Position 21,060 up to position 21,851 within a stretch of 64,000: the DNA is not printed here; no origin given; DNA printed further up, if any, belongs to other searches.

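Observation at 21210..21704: LMW-PTP/ArsC-fold protein with both catalytic cysteines replaced by Ser/Ala (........), next to the tad operon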

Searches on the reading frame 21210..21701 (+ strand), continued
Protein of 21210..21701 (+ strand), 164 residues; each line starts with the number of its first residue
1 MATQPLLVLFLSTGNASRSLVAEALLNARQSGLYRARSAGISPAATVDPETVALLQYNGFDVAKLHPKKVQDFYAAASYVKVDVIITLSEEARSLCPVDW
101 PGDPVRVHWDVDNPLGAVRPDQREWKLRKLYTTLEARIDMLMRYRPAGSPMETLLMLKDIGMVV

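Call 17: find_related_loci(query=A1, collection=genome_contigs, flank=6000)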
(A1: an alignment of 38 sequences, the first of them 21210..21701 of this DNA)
Query A1 (164 aa) in genome_contigs; peptide patterns used: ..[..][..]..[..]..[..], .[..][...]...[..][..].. (x = any residue, [..] = any of these).
594 stretches matched a pattern; 562 encode a relative of the query (tblastn E <= 1e-3); the best 80 are kept; 80 distinct loci.
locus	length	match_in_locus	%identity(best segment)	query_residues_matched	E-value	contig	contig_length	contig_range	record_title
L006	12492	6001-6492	68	1-164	2e-70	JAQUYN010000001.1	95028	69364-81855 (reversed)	MAG: Alphaproteobacteria bacterium isolate STD2_238 NODE_700_length_95028_cov_3.896650_Sandtown_D2, whole genome shotgun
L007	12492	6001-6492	63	1-164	4e-69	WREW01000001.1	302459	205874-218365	MAG: Alphaproteobacteria bacterium isolate Lab288P4bin16 Ga0123354_10000004, whole genome shotgun sequence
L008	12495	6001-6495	62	1-164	6e-63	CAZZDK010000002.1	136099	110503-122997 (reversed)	MAG TPA_asm: uncultured Rhodospirillaceae bacterium isolate SRP290908_co1_67 genome assembly, contig: NODE_99_length_136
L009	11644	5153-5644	61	1-164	1e-61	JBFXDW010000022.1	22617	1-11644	MAG: Bdellovibrionales bacterium isolate CA_2019_TPIn_101 NODE_7385_length_22617_cov_6.140952_TPIn, whole genome shotgun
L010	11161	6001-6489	59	1-164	1e-59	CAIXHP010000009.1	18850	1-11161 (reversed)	MAG: uncultured proteobacterium isolate I2_bin-116 genome assembly, contig: bin-116:09/70, whole genome shotgun sequence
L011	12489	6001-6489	58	1-164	1e-57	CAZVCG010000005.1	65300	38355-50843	MAG TPA_asm: uncultured Rhodospirillaceae bacterium isolate SRP290908_co2_189 genome assembly, contig: NODE_476_length_6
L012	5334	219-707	57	1-164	4e-57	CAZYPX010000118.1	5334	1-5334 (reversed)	MAG TPA_asm: uncultured Rhodospirillaceae bacterium isolate binchicken_co168_333 genome assembly, contig: NODE_22425_len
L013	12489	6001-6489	55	1-164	5e-56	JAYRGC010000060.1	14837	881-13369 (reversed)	MAG: Alphaproteobacteria bacterium isolate SH_SHASGE3bin.4 k141_1473699, whole genome shotgun sequence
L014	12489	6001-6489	55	1-164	6e-56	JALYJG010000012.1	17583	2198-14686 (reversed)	MAG: Pseudomonadota bacterium isolate HIE bin45 SD1477_NODE_260_length_17583_cov_1.095268, whole genome shotgun sequence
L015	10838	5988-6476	56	1-164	1e-54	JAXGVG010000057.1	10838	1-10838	MAG: Alphaproteobacteria bacterium isolate AnMBR.bin438 bin438_57, whole genome shotgun sequence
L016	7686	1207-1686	55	4-164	1e-53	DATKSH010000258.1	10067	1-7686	MAG TPA_asm: Alphaproteobacteria bacterium isolate SMAG_U14049 k141_72818, whole genome shotgun sequence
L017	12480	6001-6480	57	4-164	1e-53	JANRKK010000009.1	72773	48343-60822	MAG: Alphaproteobacteria bacterium isolate bins.322 k141_528090, whole genome shotgun sequence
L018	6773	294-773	54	4-164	3e-52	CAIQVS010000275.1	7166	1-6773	MAG: uncultured proteobacterium isolate I3b_bin-431 genome assembly, contig: bin-431:275/454, whole genome shotgun seque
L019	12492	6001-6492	55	1-164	4e-51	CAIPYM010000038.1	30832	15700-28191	MAG: uncultured proteobacterium isolate I2_bin-123 genome assembly, contig: bin-123:38/76, whole genome shotgun sequence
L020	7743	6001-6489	54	1-164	1e-49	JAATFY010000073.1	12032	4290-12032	MAG: Rhodospirillales bacterium isolate bin_270 k141_9206977, whole genome shotgun sequence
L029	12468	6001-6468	50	8-164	1e-43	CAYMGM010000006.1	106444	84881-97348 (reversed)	MAG TPA_asm: uncultured Rhodospirillaceae bacterium isolate SRP216815_co1_251 genome assembly, contig: NODE_221_length_1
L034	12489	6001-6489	45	1-164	1e-41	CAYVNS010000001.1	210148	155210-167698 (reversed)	MAG TPA_asm: uncultured Rhodospirillaceae bacterium isolate SRP192927_co3_77 genome assembly, contig: NODE_29_length_210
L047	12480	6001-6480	38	3-163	3e-26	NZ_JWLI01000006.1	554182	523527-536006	Leisingera sp. ANG-M7 contig_6, whole genome shotgun sequence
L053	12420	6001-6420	39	8-154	3e-25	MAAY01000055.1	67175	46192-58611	Rhodobacterales bacterium 56_14_T64 BD02T64_scaffold_368, whole genome shotgun sequence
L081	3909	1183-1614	35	6-154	1e-23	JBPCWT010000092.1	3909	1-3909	MAG: Ruegeria sp. isolate MAG_seacave_117 S1Ck127_1693023, whole genome shotgun sequence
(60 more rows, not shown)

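Call 27: predict_structure(alignment_id=A1)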
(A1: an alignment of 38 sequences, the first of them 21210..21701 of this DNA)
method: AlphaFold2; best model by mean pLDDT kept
length: 164 residues; sequences in the alignment: 38
mean_pLDDT: 92.3   pTM: 0.89
mean pLDDT of the five models: 92.3, 91.5, 90.5, 89.9, 88.8
residues with pLDDT >= 90: 139; 70-90: 22; 50-70: 1; < 50: 2
segments of 3 or more residues with pLDDT < 50: none
pLDDT, mean of each block of 10 residues (from residue 1): 82 86 95 93 91 95 91 93 96 94 95 92 95 97 89 95 86
secondary structure, 60 per line:
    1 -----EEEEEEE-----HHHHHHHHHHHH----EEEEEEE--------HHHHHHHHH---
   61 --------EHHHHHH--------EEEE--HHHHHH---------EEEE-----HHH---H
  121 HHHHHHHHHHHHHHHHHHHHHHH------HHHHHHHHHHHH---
elements in order: E6-12 H18-29 E34-40 H49-57 H70-75 E84-87 H90-95 E105-108 H120-143 H150-161

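Call 30: search_protein_representatives(alignment_id=A1)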
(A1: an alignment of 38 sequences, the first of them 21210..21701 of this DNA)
Query: 38 sequences, 163 profile positions. Proteins with E-value up to 0.001 (for the whole library): 11019; up to 1e-10: 3125; up to 1e-30: 19. The best 150 are listed.
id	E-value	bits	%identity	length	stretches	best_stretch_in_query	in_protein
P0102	1.3e-76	272.1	-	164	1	2-163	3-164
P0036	3.1e-70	251.3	-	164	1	1-163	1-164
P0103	6.3e-44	165.8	-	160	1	4-161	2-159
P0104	1.9e-39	151.2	-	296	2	6-143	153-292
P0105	4.0e-38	146.9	-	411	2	3-141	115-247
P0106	9.9e-36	139.1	-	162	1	1-162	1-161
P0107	1.0e-35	139.0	-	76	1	88-163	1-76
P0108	1.6e-35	138.5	-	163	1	1-161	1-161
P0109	5.9e-34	133.3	-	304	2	4-145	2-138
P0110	1.1e-32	129.3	-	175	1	4-141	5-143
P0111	1.7e-32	128.6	-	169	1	1-141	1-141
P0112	3.1e-32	127.7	-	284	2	6-139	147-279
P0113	3.2e-32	127.7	-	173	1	1-145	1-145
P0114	4.2e-32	127.3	-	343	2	4-138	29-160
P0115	7.4e-32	126.5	-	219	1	1-161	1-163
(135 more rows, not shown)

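Call 32: fold_search(model_id=the predicted structure, library=pdb)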
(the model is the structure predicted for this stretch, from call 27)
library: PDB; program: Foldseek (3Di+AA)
matches with E <= 10: 1383; with E <= 0.001: 95
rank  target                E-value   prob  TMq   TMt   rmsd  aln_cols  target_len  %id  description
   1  8p6m_B                2.0e-10  1.00  0.74  0.91   1.8       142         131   32  Arsenate reductase (ArsC2) from Deinococcus indicus (released 2023-08-30)
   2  8p5n_B                2.2e-10  1.00  0.73  0.88   2.3       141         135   32  Arsenate reductase (ArsC2) from Deinococcus indicus, co-crystallized with arsenate (released 2023-08-30)
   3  8p5n_A                2.2e-10  1.00  0.75  0.88   2.3       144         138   32  Arsenate reductase (ArsC2) from Deinococcus indicus, co-crystallized with arsenate (released 2023-08-30)
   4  8p6m_A                8.3e-10  1.00  0.69  0.87   2.4       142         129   31  Arsenate reductase (ArsC2) from Deinococcus indicus (released 2023-08-30)
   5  2cd7                  1.2e-08  1.00  0.65  0.80   2.8       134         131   22  Staphylococcus aureus pI258 arsenate reductase (ArsC) H62Q mutant (released 2006-06-28)
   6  1jl3_A                1.4e-08  1.00  0.67  0.78   2.6       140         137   23  Crystal Structure of B. subtilis ArsC (released 2001-10-24)
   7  1rxe                  2.1e-08  1.00  0.64  0.78   2.7       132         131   23  ArsC complexed with MNB (released 2004-06-01)
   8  1jf8                  3.5e-08  1.00  0.64  0.79   2.7       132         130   23  X-ray structure of reduced C10S, C15A arsenate reductase from pI258 (released 2001-10-03)
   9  1ljl                  4.2e-08  1.00  0.65  0.80   2.6       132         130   22  Wild Type pI258 S. aureus arsenate reductase (released 2002-08-07)
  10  3t38_A                6.1e-08  1.00  0.65  0.54   3.5       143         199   26  Corynebacterium glutamicum thioredoxin-dependent arsenate reductase Cg_ArsC1' (released 2011-11-23)
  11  1lk0_A                8.9e-08  1.00  0.63  0.78   2.8       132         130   21  Disulfide intermediate of C89L Arsenate reductase from pI258 (released 2002-08-07)
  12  2ipa_MODEL_1_B        9.5e-08  1.00  0.63  0.73   3.3       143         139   24  solution structure of Trx-ArsC complex (released 2007-02-13)
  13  1z2d_MODEL_1_A        1.0e-07  1.00  0.72  0.84   2.5       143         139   22  Solution Structure of Bacillus subtilis ArsC in reduced state (released 2005-10-04)
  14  1y1l_A                1.0e-07  1.00  0.60  0.77   3.4       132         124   32  Crystal structure of arsenate reductase from Archaeoglobus fulgidus DSM 4304, structural genomics (released 2004-11-30)
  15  1lju                  1.1e-07  1.00  0.61  0.74   3.5       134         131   22  X-RAY STRUCTURE OF C15A ARSENATE REDUCTASE FROM PI258 COMPLEXED WITH ARSENITE (released 2002-08-07)
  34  4kk4                  2.4e-06  1.00  0.61  0.65   3.9       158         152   21  YwlE arginine phosphatase - C7S mutant with phosphorylated active site serine (released 2013-07-03)
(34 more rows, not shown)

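Call 37: search_protein_families(library=pfam, proteins=[L047:6483-7139:+, L081:877-1668:+, L029:6530-7234:+, L003:7181-8131:-, L034:6562-8001:-, L016:2328-3728:+, L007:6541-6945:+, L053:7496-8119:-], max_evalue=0.001)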
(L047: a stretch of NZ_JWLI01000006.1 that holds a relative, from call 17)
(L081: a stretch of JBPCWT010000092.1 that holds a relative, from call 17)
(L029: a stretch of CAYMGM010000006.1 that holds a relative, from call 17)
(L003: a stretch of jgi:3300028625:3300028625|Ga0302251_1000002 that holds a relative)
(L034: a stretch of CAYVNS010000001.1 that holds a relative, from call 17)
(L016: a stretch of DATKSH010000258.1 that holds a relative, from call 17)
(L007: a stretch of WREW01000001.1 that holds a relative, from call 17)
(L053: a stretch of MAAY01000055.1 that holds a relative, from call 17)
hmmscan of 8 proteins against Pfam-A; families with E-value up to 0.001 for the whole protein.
L047:6483-7139:+ (218 aa): 1 family
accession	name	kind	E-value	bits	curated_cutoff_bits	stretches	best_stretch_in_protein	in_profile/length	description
PF00230.25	MIP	-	3e-21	76.7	25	1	3-149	8-157/222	Major intrinsic protein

L081:877-1668:+ (263 aa): 2 families
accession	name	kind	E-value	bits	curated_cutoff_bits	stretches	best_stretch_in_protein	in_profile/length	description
PF01451.26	LMWPc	-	8.9e-19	68.6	23.2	1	106-234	2-139/144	Low molecular weight phosphotyrosine protein phosphatase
PF12840.13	HTH_20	-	5.1e-08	33.2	27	1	1-52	1-50/51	Helix-turn-helix domain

L029:6530-7234:+ (234 aa): 1 family
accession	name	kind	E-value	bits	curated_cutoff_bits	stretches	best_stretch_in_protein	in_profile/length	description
PF07963.17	N_methyl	-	9.8e-06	25.4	21.2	1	9-33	2-26/27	Prokaryotic N-terminal methylation motif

L003:7181-8131:- (316 aa): 1 family
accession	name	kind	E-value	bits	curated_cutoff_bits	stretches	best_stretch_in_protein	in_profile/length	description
PF13444.12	Acetyltransf_5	-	9e-33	113.5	22.4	1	67-173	1-102/102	Acetyltransferase (GNAT) domain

L034:6562-8001:- (479 aa): 3 families
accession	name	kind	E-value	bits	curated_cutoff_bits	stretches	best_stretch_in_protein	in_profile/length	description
PF13692.12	Glyco_trans_1_4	-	1.3e-16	61.6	27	1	307-434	13-138/142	Glycosyl transferases group 1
PF00534.26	Glycos_transf_1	-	8.3e-14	51.9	26.4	1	291-451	11-170/172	Glycosyl transferases group 1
PF13439.12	Glyco_transf_4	-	5.9e-06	26.8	28.5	1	130-270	16-169/170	Glycosyltransferase Family 4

L016:2328-3728:+ (466 aa): 7 families
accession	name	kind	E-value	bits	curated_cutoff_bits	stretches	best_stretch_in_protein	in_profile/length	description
PF12146.15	Hydrolase_4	-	5.9e-14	52.4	27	1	242-349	7-117/239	Serine aminopeptidase, S33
PF00561.26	Abhydrolase_1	-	2.8e-12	47.3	25.8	1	262-354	21-120/245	alpha/beta hydrolase fold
PF12697.13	Abhydrolase_6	-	4.8e-09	37.6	26.3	1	264-446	19-207/217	Alpha/beta hydrolase family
PF02129.25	Peptidase_S15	-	7e-07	29.6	23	1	256-351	38-138/262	X-Pro dipeptidyl-peptidase (S15 family)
PF00326.27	Peptidase_S9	-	1.7e-05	24.8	22.6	1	266-446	12-190/213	Prolyl oligopeptidase family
PF20408.4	Abhydrolase_11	-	2.7e-05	24.4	27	0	401-449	126-171/193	Alpha/beta hydrolase domain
PF00756.26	Esterase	-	7.4e-05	23.1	22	1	302-369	110-172/251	Putative esterase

L007:6541-6945:+ (134 aa): 0 families

L053:7496-8119:- (207 aa): 6 families
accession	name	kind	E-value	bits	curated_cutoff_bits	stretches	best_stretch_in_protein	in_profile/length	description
PF01381.28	HTH_3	-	4.7e-13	49.4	23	1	31-83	1-53/55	Helix-turn-helix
PF13560.12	HTH_31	-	8.7e-13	48.8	27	1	26-81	1-57/64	Helix-turn-helix domain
PF07883.17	Cupin_2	-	2.1e-11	43.8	27.2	1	145-203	12-69/70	Cupin domain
PF12844.13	HTH_19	-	1.6e-09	38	30.2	1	29-78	2-51/64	Helix-turn-helix domain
PF13443.12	HTH_26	-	0.00016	22.3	22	1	31-87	2-59/63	Cro/C1-type HTH DNA-binding domain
PF05899.18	Cupin_3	-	0.00019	21.5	23.5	1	151-186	25-60/74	EutQ-like cupin domain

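Call 50: list_cluster_members(proteins=[P0001, P0008, P0011, P0057, P0086, P0045, P0081, P0099])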
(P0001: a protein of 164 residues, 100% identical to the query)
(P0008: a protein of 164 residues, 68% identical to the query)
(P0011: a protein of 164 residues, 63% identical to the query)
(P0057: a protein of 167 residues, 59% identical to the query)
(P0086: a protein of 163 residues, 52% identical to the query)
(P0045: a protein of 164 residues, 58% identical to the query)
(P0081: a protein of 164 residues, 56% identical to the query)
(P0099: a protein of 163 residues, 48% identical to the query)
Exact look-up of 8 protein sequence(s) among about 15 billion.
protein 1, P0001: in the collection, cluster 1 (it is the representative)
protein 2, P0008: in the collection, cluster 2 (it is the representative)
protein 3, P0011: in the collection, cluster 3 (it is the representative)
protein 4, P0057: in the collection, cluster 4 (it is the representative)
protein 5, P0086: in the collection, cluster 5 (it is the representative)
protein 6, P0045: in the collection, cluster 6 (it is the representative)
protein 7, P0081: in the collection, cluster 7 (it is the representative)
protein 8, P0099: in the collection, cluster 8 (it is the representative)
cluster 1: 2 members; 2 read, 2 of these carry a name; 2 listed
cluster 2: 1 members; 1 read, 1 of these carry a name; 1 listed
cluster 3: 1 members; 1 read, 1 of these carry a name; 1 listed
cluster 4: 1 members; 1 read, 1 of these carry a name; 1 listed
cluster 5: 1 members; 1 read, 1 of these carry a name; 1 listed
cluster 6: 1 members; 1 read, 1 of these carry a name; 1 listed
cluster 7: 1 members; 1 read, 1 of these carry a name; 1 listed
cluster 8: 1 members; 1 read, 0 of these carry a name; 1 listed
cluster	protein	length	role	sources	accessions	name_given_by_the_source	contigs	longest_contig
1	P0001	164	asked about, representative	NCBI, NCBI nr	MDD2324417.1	MAG: hypothetical protein PHW63_00170 [Alphaproteobacteria bacterium] | hypothetical protein [Alphaproteobacteria bacterium]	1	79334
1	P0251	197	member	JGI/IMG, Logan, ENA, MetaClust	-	\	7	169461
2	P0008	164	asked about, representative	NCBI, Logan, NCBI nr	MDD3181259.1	MAG: arsenate reductase ArsC [Alphaproteobacteria bacterium] | arsenate reductase ArsC [Alphaproteobacteria bacterium]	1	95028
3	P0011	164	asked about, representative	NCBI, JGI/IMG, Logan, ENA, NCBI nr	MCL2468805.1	MAG: arsenate reductase ArsC [Alphaproteobacteria bacterium] | arsenate reductase ArsC [Alphaproteobacteria bacterium]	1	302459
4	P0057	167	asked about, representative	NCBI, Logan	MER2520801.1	MAG: arsenate reductase ArsC [Bdellovibrionales bacterium]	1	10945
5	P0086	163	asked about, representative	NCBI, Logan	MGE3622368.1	MAG: arsenate reductase ArsC [Bdellovibrionales bacterium]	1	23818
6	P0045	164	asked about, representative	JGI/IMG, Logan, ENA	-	protein-tyrosine-phosphatase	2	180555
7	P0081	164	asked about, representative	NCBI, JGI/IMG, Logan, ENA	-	protein-tyrosine-phosphatase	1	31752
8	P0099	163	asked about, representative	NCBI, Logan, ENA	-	-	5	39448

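Call 55: find_encoding_contigs(protein=P0106, flank=5000, max_places=3)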
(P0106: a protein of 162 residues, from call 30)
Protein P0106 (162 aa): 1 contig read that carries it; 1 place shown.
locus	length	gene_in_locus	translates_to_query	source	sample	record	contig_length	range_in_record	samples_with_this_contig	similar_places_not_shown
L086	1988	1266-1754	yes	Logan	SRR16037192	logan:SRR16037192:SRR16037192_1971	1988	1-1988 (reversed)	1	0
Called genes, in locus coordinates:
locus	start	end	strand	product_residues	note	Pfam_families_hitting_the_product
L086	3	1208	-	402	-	?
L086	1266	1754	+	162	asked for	PF01451:LMWPc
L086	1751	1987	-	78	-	?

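Call 56: find_encoding_contigs(protein=P0103, flank=5000, max_places=3)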
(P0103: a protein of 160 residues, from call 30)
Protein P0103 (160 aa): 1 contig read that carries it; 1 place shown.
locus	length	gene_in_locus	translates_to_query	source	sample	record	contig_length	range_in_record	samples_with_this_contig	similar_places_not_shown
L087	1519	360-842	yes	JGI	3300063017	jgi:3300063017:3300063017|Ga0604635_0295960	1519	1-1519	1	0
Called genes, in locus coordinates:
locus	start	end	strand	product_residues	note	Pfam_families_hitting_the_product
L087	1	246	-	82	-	?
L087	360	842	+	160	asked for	PF01451:LMWPc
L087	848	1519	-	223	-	?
